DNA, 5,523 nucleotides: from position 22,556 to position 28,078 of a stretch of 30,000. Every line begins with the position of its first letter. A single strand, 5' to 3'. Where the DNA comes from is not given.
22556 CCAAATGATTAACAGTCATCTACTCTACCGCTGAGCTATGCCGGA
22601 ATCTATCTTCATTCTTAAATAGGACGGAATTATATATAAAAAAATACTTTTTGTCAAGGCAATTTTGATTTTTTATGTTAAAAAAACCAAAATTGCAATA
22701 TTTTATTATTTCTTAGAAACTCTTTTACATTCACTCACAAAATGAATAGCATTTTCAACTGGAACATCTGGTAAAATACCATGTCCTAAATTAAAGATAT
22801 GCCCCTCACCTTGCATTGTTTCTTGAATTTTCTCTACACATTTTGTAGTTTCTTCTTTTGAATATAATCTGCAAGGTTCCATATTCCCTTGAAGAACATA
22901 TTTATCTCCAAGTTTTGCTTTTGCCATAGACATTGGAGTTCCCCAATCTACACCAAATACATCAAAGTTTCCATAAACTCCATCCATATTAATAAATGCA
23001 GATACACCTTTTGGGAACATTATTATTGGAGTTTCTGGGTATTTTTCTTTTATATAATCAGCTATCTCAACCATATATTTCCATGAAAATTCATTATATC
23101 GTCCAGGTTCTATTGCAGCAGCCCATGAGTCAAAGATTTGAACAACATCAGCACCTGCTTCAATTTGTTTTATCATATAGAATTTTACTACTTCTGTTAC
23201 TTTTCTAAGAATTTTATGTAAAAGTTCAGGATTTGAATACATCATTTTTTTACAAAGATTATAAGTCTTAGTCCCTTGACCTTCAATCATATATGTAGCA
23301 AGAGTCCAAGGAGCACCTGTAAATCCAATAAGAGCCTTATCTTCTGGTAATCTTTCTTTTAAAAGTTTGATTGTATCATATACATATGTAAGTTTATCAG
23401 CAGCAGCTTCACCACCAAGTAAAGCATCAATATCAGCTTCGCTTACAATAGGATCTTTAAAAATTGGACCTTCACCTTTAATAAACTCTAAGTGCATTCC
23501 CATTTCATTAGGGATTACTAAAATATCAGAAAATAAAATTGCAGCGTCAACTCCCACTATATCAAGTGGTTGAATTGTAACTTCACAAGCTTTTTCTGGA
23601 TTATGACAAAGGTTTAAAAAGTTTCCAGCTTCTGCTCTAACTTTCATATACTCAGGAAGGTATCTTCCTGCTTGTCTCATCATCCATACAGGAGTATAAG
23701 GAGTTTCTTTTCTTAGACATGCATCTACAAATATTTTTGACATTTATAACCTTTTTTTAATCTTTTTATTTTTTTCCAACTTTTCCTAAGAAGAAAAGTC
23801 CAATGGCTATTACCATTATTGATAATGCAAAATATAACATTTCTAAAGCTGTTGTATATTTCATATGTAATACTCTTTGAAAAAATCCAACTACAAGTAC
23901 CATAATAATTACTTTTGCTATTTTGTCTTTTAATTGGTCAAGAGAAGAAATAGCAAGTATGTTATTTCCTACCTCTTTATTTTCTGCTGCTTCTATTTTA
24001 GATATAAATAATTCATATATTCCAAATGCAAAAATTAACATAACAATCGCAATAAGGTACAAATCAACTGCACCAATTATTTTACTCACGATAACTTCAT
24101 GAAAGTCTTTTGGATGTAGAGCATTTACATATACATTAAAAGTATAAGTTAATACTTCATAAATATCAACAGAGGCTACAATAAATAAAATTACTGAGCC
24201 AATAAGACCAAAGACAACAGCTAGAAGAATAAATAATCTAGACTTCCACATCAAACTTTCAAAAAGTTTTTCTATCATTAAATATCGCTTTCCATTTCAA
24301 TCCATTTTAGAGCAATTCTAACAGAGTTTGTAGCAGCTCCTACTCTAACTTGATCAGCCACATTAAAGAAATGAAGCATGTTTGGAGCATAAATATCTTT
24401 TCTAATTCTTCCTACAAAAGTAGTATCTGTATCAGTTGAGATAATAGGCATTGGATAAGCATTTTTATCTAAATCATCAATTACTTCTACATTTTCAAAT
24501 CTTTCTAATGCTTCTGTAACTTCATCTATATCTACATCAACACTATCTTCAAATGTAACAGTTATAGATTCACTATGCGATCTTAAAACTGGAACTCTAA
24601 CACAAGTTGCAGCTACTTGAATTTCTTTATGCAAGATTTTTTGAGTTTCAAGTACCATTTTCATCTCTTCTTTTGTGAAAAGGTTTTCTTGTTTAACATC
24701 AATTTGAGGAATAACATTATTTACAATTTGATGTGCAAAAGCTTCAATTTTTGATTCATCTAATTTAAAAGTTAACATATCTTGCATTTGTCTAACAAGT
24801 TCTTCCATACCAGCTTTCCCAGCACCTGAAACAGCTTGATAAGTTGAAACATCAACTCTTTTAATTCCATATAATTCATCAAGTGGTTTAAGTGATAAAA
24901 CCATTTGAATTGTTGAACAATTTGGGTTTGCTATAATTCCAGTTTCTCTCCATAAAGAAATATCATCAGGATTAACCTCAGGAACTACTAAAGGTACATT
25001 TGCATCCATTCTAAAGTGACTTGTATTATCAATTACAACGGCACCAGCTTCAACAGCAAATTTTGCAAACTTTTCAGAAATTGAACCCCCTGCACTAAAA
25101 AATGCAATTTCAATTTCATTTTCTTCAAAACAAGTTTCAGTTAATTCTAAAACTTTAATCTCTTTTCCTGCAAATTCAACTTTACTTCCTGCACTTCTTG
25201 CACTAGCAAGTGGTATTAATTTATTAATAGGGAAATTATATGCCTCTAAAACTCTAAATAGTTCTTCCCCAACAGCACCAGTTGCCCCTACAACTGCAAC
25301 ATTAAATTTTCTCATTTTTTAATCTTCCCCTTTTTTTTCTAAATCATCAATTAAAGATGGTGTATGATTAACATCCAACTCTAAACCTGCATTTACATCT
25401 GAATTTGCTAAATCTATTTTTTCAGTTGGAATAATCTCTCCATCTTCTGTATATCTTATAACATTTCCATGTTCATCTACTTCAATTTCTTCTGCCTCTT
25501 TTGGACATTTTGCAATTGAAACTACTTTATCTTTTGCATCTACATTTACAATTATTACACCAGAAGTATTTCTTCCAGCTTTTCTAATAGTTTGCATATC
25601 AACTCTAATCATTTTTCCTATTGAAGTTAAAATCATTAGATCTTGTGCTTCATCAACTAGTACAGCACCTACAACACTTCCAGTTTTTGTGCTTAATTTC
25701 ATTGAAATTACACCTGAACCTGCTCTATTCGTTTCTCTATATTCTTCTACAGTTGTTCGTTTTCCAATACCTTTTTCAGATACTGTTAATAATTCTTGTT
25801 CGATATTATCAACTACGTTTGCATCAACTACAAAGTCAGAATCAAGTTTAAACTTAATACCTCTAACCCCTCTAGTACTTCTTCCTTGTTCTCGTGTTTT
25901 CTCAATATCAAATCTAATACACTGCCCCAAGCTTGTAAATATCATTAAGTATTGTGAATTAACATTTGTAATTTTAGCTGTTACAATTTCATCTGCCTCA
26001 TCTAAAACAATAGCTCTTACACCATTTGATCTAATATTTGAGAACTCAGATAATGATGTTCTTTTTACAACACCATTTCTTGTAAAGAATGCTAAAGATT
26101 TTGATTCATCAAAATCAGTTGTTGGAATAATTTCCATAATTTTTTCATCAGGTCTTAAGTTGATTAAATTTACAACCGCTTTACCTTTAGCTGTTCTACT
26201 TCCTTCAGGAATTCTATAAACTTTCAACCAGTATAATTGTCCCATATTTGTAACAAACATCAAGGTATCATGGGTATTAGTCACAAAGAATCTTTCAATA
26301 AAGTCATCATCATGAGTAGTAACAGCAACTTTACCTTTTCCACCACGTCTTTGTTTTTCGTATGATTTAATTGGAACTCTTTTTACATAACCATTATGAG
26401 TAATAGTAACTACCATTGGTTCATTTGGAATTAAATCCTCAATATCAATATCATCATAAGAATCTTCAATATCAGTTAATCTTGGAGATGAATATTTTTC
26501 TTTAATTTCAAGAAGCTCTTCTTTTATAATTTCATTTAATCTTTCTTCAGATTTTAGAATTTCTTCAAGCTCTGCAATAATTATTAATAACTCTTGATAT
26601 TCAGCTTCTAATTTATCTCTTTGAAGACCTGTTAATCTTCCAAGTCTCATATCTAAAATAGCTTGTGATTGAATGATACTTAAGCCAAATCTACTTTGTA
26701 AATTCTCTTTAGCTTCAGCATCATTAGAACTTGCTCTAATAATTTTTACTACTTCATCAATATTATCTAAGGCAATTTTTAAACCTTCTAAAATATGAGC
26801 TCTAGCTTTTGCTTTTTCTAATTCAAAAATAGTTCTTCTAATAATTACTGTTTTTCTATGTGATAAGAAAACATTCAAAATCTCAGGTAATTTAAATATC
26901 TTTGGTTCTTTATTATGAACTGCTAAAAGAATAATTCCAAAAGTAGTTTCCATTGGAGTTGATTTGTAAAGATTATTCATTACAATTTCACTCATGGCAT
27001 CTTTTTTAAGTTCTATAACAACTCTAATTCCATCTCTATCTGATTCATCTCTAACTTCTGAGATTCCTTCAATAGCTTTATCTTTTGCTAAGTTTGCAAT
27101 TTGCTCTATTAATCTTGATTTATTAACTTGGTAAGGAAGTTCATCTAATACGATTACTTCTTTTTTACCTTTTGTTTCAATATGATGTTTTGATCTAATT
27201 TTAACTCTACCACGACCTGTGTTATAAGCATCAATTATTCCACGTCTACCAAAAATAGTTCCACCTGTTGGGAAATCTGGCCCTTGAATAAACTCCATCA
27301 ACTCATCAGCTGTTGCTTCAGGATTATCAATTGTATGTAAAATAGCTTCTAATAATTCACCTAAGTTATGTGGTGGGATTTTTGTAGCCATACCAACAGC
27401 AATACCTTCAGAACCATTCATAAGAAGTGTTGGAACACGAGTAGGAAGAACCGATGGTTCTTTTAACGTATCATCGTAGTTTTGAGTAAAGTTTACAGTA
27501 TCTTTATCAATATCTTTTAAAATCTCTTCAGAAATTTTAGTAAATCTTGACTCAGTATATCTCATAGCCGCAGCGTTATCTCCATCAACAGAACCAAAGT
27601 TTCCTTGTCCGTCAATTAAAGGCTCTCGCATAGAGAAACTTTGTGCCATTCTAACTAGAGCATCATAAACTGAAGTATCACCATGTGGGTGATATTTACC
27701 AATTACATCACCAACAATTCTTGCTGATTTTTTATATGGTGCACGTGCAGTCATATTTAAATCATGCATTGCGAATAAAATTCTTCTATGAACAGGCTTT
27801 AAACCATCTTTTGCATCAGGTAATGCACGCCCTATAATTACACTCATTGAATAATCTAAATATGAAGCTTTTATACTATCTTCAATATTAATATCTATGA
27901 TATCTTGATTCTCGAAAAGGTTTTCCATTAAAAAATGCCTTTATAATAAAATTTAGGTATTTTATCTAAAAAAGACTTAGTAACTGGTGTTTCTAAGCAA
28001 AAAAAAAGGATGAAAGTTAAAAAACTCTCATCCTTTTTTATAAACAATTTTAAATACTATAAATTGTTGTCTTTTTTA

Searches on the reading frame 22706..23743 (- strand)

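Call 10: search_protein_families(library=ncbifam, proteins=[window:22706-23743:-])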
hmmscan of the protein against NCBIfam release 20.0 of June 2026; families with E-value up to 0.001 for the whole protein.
window:22706-23743:- (345 aa): 5 families
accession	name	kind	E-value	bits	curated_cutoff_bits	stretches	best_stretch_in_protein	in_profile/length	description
TIGR01464.1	hemE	equivalog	2.5e-124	414.7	302.95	1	5-340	2-337/338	uroporphyrinogen decarboxylase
TIGR01463.1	mtaA_cmuA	subfamily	2.6e-21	76.2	235.4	1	47-341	47-337/340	MtaA/CmuA family methyltransferase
NF004889.0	PRK06252.1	subfamily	2.1e-19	69.7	244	1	47-343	48-337/340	methylcobalamin:coenzyme M methyltransferase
NF040654.1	MtaA_Meth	equivalog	1.2e-13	50.7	400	1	47-336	45-329/337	methylcobamide:CoM methyltransferase MtaA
NF041608.1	methylcob_mtaseMtbA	equivalog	6e-13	48.6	600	1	97-340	100-335/339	methylcobamide:CoM methyltransferase MtbA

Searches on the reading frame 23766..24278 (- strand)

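Call 10: search_protein_families(library=ncbifam, proteins=[window:23766-24278:-])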
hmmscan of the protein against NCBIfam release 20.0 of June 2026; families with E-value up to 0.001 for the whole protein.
window:23766-24278:- (170 aa): 1 family
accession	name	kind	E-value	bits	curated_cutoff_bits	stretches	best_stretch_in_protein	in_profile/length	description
TIGR00645.1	HI0507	hypoth_equivalog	1.7e-06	28.4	144.4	1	3-153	2-142/167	TIGR00645 family protein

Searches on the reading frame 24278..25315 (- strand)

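Call 10: search_protein_families(library=ncbifam, proteins=[window:24278-25315:-])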
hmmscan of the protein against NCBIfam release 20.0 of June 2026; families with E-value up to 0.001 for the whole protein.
window:24278-25315:- (345 aa): 13 families
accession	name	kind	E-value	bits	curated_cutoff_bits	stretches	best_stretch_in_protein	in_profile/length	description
NF011456.0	PRK14874.1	equivalog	5.8e-138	459.6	223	1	2-341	3-343/346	aspartate-semialdehyde dehydrogenase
TIGR01296.1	asd_B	equivalog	1.5e-125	418.8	324.2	1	5-339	1-337/339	aspartate-semialdehyde dehydrogenase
NF005229.0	PRK06728.1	equivalog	2.9e-89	299.3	628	1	3-340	5-343/347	aspartate-semialdehyde dehydrogenase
NF004224.0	PRK05671.1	equivalog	3.4e-67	227.3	284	1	3-335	4-328/336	aspartate-semialdehyde dehydrogenase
NF005957.0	PRK08040.1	equivalog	1.1e-64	219.1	273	1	4-340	5-332/336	aspartate-semialdehyde dehydrogenase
NF006416.0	PRK08664.1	subfamily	6.6e-50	170.2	232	2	2-173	2-189/350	aspartate-semialdehyde dehydrogenase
TIGR00978.1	asd_EA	equivalog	3.1e-47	161.3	301.2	1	5-307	2-312/342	aspartate-semialdehyde dehydrogenase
NF005144.0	PRK06598.1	subfamily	2.7e-38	132.1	198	2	185-330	210-359/369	aspartate-semialdehyde dehydrogenase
TIGR01745.1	asd_gamma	equivalog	2.2e-27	96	402.9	2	187-333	211-360/366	aspartate-semialdehyde dehydrogenase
TIGR01850.1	argC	equivalog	1.1e-14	54.4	233.6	1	5-187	2-202/345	N-acetyl-gamma-glutamyl-phosphate reductase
NF005368.0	PRK06901.1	equivalog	2e-14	53.6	437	1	11-335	11-315/323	oxidoreductase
TIGR01534.1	GAPDH-I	equivalog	0.00013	21.2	367.2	0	64-162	87-184/330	type I glyceraldehyde-3-phosphate dehydrogenase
TIGR01851.1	argC_other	equivalog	0.00027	20.4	229.85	1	89-205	71-186/310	N-acetyl-gamma-glutamyl-phosphate reductase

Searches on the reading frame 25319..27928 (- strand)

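Call 10: search_protein_families(library=ncbifam, proteins=[window:25319-27928:-])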
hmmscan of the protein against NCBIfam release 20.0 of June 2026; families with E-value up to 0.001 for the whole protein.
window:25319-27928:- (869 aa): 10 families
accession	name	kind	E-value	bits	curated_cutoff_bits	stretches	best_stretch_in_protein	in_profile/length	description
NF004043.1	PRK05560.1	equivalog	0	1197.7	902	1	10-807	2-797/798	DNA gyrase subunit A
TIGR01063.1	gyrA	equivalog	0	1189.4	877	1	10-809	1-799/800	DNA topoisomerase (ATP-hydrolyzing) subunit A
NF038098.1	GyrA_w_intein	exception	1.4e-257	858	1850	2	125-813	538-1231/1232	intein-containing DNA gyrase subunit A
NF004044.1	PRK05561.1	subfamily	7e-249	828.4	654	2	15-699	2-679/738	DNA topoisomerase (ATP-hydrolyzing)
NF010586.0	PRK13979.1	equivalog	1.5e-215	718.1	1475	3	6-589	9-599/957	DNA topoisomerase IV subunit A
TIGR01061.1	parC_Gpos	equivalog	4.8e-214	713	813.25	2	10-743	1-730/737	DNA topoisomerase IV subunit A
TIGR01062.1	parC_Gneg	equivalog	2.6e-184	614.3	628.9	2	12-677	3-655/735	DNA topoisomerase IV subunit A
NF007209.0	PRK09631.1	equivalog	9.4e-70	236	644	1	14-379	3-339/635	DNA topoisomerase IV subunit A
NF009397.0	PRK12758.1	equivalog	7e-69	232.7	780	1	10-500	18-488/870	DNA gyrase/topoisomerase IV subunit A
NF007208.0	PRK09630.1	equivalog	2e-47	162.2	598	1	14-360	3-322/479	DNA topoisomerase IV subunit A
